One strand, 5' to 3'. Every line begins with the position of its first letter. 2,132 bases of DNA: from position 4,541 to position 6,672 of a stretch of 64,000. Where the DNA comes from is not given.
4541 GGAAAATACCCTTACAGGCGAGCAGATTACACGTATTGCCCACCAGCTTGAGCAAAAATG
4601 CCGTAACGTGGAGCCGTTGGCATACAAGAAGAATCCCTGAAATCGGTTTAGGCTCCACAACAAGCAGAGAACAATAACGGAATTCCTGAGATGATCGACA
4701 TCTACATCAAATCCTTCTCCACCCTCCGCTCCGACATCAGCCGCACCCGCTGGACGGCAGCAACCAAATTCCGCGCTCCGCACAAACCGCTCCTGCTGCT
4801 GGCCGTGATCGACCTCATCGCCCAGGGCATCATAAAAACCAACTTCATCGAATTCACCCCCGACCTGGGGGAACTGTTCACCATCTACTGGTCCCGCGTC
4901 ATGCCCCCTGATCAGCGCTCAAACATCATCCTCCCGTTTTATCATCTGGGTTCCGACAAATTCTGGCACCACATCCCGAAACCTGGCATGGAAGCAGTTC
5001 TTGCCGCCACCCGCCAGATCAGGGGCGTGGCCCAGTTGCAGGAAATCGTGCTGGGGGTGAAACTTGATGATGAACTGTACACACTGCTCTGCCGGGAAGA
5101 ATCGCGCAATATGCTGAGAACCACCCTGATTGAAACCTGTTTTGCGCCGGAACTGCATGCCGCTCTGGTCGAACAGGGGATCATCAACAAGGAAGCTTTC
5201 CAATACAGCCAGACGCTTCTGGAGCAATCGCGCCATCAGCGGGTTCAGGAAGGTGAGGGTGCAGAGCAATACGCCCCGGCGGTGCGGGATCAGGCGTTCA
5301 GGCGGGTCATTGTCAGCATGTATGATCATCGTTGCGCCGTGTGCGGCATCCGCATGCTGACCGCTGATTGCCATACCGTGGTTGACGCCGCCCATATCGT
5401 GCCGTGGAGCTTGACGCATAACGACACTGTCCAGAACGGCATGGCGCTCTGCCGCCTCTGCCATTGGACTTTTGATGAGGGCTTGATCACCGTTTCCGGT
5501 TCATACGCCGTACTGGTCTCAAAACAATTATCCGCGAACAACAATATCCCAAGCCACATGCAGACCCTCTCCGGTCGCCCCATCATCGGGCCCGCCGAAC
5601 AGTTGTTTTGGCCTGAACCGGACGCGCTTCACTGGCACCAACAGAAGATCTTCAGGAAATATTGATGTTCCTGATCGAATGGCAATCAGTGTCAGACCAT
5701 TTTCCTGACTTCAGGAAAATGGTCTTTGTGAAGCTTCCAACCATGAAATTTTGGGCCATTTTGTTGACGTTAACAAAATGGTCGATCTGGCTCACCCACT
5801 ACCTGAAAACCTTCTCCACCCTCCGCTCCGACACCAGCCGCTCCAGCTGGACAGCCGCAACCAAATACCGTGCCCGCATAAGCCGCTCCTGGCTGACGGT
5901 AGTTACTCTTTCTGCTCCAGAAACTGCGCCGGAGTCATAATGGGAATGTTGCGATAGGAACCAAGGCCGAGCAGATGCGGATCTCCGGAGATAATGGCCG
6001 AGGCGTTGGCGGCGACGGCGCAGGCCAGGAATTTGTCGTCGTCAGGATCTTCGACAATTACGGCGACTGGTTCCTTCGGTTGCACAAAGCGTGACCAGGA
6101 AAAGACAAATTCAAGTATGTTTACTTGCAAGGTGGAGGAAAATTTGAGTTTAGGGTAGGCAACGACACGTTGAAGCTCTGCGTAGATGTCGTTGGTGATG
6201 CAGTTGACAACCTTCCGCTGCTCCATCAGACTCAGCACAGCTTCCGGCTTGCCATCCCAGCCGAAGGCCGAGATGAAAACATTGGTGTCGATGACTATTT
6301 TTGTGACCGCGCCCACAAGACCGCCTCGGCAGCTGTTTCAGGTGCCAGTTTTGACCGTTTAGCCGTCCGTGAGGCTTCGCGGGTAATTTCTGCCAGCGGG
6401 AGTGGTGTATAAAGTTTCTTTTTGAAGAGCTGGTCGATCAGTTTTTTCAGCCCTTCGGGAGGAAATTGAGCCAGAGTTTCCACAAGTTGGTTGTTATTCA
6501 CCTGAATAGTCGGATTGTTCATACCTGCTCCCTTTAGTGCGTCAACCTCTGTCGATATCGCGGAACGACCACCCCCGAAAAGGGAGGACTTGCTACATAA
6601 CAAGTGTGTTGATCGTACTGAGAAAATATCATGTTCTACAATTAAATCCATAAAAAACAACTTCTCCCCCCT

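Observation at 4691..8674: The same ~105-nt gene 5' end occurs four times: one intact HNH gene plus three orphan fragments that delimit unrelated cassettes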

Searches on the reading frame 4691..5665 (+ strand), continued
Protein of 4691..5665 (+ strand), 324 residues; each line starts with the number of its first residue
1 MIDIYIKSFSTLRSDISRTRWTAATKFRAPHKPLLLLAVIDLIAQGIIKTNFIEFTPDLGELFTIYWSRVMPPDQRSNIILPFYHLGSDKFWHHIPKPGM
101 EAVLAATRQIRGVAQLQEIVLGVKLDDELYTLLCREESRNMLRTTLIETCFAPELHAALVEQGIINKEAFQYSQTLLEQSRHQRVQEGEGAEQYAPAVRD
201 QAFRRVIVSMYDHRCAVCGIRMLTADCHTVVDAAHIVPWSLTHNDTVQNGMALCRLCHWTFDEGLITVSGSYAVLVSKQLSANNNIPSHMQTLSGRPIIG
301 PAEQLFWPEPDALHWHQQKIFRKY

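Call 38: find_encoding_contigs(protein=P0003, flank=10000, max_places=7)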
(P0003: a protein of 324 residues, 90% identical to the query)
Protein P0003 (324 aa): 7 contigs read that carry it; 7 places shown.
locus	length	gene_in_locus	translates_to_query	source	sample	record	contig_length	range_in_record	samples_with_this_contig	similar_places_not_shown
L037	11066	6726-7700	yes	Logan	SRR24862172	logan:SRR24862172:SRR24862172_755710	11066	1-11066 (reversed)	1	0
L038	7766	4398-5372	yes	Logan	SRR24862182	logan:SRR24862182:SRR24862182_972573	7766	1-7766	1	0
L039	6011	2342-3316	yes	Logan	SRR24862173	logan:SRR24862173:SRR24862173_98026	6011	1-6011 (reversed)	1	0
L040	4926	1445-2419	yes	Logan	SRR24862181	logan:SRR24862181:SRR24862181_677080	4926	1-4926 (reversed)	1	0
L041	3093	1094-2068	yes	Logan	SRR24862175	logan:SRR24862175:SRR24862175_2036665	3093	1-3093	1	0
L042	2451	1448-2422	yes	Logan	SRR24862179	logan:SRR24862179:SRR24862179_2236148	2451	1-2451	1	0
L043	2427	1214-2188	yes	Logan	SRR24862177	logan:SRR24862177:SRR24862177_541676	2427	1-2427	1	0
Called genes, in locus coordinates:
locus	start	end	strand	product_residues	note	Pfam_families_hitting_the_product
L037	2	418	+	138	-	?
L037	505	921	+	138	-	PF02823:ATP-synt_DE_N, PF00401:ATP-synt_DE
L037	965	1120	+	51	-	-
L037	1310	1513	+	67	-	-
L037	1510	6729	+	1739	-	PF00270:DEAD, PF04851:ResIII (faint), PF00271:Helicase_C, PF00580:UvrD-helicase, PF13245:AAA_19, PF00580:UvrD-helicase, PF13361:UvrD_C, PF13538:UvrD_C_2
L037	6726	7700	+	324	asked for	PF26340:DNA-SBD_ScoMcrA (faint), PF13391:HNH_2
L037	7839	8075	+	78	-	PF08870:DndE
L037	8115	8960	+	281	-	PF02498:Bro-N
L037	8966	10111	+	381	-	PF00155:Aminotran_1_2, PF00266:Aminotran_5, PF01212:Beta_elim_lyase, PF01041:DegT_DnrJ_EryC1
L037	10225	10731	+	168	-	-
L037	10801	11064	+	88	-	?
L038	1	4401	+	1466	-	?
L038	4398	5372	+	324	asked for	PF26340:DNA-SBD_ScoMcrA (faint), PF13391:HNH_2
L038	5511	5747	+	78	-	PF08870:DndE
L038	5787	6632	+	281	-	PF02498:Bro-N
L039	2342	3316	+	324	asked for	PF26340:DNA-SBD_ScoMcrA (faint), PF13391:HNH_2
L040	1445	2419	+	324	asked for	PF26340:DNA-SBD_ScoMcrA (faint), PF13391:HNH_2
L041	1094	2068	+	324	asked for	PF26340:DNA-SBD_ScoMcrA (faint), PF13391:HNH_2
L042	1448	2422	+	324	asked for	PF26340:DNA-SBD_ScoMcrA (faint), PF13391:HNH_2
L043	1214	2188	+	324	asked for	PF26340:DNA-SBD_ScoMcrA (faint), PF13391:HNH_2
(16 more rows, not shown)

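Call 39: find_encoding_contigs(protein=P0009, flank=10000, max_places=3)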
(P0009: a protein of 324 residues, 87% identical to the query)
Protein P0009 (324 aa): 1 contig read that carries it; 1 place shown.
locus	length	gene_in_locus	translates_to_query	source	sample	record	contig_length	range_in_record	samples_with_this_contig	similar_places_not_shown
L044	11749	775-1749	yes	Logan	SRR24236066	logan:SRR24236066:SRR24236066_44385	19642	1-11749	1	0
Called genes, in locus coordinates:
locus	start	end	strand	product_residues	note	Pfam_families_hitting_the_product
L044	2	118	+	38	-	?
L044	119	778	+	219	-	PF13361:UvrD_C, PF13538:UvrD_C_2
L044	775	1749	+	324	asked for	PF26340:DNA-SBD_ScoMcrA (weak), PF13391:HNH_2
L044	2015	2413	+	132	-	PF05168:HEPN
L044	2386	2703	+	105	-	PF18765:Polbeta, PF01909:NTP_transf_2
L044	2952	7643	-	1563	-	PF00535:Glycos_transf_2, PF13641:Glyco_tranf_2_3, PF13428:TPR_14 (faint), PF00535:Glycos_transf_2, PF10111:Glyco_tranf_2_2, PF13641:Glyco_tranf_2_3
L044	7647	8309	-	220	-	PF13489:Methyltransf_23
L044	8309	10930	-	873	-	PF04055:Radical_SAM, PF13186:SPASM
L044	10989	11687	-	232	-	PF00685:Sulfotransfer_1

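Call 78: search_solved_structures(query=window:4691-5665:+, max_evalue=0.01, show_alignments=1)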
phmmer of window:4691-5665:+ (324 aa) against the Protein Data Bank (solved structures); distinct sequences matched with E-value up to 0.01: 3.
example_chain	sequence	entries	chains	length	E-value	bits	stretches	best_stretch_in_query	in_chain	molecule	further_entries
8h0l_A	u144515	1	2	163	9.8e-16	60.7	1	28-149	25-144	SBDHga1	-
6ghs_A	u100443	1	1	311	0.00035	22.7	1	195-273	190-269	TagI restriction endonuclease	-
6yex_A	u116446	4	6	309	0.0029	19.7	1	192-281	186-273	HNH endonuclease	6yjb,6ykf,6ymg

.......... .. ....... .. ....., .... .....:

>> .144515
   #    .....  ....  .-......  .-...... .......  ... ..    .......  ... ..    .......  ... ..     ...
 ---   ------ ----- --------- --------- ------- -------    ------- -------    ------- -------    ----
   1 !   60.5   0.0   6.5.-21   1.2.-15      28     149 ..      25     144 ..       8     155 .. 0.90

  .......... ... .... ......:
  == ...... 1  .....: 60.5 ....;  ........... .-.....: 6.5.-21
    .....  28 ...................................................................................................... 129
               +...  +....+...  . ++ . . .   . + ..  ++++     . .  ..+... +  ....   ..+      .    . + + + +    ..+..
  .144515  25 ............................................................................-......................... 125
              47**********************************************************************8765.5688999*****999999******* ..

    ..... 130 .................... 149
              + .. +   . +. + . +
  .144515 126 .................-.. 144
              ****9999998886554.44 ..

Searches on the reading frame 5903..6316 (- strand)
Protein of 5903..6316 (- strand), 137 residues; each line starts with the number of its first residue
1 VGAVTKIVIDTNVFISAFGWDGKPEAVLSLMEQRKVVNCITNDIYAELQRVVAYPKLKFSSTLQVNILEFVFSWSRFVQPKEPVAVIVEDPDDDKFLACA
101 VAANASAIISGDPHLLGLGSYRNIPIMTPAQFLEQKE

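Call 5: search_protein_families(library=pfam, proteins=[window:5903-6316:-], max_evalue=0.01)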
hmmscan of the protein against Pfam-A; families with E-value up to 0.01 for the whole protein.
window:5903-6316:- (137 aa): 2 families
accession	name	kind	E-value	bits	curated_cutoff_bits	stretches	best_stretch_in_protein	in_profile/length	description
PF13470.12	PIN_3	-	1.8e-21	77.5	27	1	6-112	1-113/115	PIN domain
PF01850.27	PIN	-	0.00016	22.7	23.6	1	7-56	1-48/120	PIN domain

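Call 6: search_protein_families(library=ncbifam, proteins=[window:5903-6316:-], max_evalue=0.01)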
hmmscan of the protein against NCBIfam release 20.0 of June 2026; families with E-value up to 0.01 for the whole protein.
window:5903-6316:- (137 aa): 1 family
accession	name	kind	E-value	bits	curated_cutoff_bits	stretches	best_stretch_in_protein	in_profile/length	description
TIGR00305.1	TIGR00305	equivalog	1.2e-20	74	29.15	1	6-118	1-115/115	putative toxin-antitoxin system toxin component, PIN family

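Call 67: find_homologous_proteins(query=window:5903-6316:-, max_evalue=1e-40)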
Query window:5903-6316:- (137 aa): 121 proteins with E <= 1e-40 among 838 candidates; the best 120 are listed.
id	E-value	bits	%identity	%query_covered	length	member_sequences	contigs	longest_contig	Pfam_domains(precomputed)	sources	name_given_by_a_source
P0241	4.2e-84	297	100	100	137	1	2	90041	PF13470.13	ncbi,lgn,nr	ncbi:MAG: putative toxin-antitoxin system toxin component, PIN family [Desulfuromonadaceae bacterium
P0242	9.4e-83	293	98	99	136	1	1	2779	PF13470.13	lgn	-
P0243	2.5e-82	291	98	99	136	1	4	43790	PF13470.13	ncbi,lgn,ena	-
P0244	6.2e-82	290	97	99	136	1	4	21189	PF13470.13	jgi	-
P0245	7.9e-82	290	98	99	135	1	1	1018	PF13470.13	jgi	-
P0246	9.3e-82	289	98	99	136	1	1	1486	PF13470.13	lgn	-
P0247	8.1e-80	283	96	99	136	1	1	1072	PF13470.13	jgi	jgi:putative PIN family toxin of toxin-antitoxin system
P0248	6.2e-76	271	90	100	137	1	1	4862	PF13470.13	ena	-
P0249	1.4e-75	269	88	100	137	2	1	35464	PF13470.13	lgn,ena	-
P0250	3.2e-75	268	90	99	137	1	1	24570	PF13470.13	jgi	jgi:putative PIN family toxin of toxin-antitoxin system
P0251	3.9e-75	268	86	100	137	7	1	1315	PF01850.28,PF13470.13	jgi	jgi:uncharacterized protein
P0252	4.9e-75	268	90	99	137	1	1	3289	PF13470.13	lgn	-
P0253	8.7e-75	267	86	100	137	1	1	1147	PF13470.13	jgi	jgi:putative PIN family toxin of toxin-antitoxin system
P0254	1.1e-74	267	87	100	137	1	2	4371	PF13470.13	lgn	-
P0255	1.4e-74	266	90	99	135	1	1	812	PF13470.13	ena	-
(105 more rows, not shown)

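Call 68: find_encoding_contigs(protein=P0241, flank=10000, max_places=4)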
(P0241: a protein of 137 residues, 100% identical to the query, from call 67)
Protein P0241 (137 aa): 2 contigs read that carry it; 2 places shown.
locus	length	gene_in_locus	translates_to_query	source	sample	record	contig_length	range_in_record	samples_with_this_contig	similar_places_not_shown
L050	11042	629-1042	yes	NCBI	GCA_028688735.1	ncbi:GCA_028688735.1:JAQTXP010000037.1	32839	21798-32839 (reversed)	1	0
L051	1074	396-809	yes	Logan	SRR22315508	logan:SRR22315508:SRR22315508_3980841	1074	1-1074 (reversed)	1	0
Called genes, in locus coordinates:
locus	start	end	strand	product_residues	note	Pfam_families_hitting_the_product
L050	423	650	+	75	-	-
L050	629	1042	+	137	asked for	PF13470:PIN_3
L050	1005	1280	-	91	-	-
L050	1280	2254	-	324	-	PF26340:DNA-SBD_ScoMcrA (weak), PF13391:HNH_2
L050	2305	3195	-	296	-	PF08378:NERD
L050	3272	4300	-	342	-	PF04055:Radical_SAM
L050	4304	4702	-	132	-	-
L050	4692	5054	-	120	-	-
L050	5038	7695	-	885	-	PF21941:SMEK_N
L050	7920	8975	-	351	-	PF17761:DUF1016_N, PF06250:YhcG_C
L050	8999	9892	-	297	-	PF09195:Endonuc-BglII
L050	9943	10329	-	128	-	PF13366:PDDEXK_3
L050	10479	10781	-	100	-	PF21716:dnstrm_HI1420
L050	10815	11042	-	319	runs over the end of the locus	PF07751:Abi_2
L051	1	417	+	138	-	?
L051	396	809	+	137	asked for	PF13470:PIN_3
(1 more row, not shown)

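Call 69: find_encoding_contigs(protein=P0244, flank=8000, max_places=5)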
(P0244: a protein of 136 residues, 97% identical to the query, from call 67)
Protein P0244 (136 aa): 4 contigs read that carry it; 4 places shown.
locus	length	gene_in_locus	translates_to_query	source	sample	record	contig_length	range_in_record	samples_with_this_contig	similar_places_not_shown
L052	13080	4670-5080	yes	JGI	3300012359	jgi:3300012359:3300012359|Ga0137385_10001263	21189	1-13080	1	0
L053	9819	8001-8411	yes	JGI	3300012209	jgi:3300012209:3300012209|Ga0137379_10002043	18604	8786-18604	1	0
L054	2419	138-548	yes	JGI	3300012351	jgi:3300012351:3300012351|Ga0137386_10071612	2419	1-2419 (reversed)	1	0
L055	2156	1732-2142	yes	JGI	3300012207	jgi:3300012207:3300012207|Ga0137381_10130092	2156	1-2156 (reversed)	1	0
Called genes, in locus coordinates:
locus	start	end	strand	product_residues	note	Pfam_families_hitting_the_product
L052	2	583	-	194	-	?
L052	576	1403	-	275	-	PF00561:Abhydrolase_1, PF12146:Hydrolase_4, PF12697:Abhydrolase_6, PF03096:Ndr (weak)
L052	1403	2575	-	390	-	PF00155:Aminotran_1_2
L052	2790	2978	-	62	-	-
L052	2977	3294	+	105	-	PF04221:RelB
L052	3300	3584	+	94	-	PF05016:ParE_toxin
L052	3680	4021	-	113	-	PF02452:PemK_toxin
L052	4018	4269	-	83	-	-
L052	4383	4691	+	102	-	-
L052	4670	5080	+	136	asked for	PF13470:PIN_3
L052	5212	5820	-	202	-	-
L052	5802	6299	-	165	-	PF08378:NERD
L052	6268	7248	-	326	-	PF01844:HNH (faint), PF13391:HNH_2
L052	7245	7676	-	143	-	PF11969:DcpS_C, PF01230:HIT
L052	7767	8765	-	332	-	PF09983:JetD_C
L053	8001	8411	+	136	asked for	PF13470:PIN_3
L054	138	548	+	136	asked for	PF13470:PIN_3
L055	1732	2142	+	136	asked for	PF13470:PIN_3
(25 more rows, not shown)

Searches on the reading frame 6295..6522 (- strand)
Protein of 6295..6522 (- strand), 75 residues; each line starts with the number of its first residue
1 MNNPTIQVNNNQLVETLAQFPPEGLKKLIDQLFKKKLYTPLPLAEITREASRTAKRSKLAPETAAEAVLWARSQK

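Call 5: search_protein_families(library=pfam, proteins=[window:6295-6522:-], max_evalue=0.01)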
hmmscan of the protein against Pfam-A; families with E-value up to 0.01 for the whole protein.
window:6295-6522:- (75 aa): 0 families

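Call 6: search_protein_families(library=ncbifam, proteins=[window:6295-6522:-], max_evalue=0.01)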
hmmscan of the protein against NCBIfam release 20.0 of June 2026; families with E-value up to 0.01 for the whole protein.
window:6295-6522:- (75 aa): 0 families

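Call 74: search_protein_families(library=pfam, proteins=[window:6295-6522:-], max_evalue=10)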
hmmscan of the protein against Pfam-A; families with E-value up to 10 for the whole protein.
window:6295-6522:- (75 aa): 0 families

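Call 75: search_protein_families(library=phrogs, proteins=[window:6295-6522:-], max_evalue=1)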
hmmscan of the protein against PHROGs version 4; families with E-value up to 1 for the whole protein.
window:6295-6522:- (75 aa): 0 families
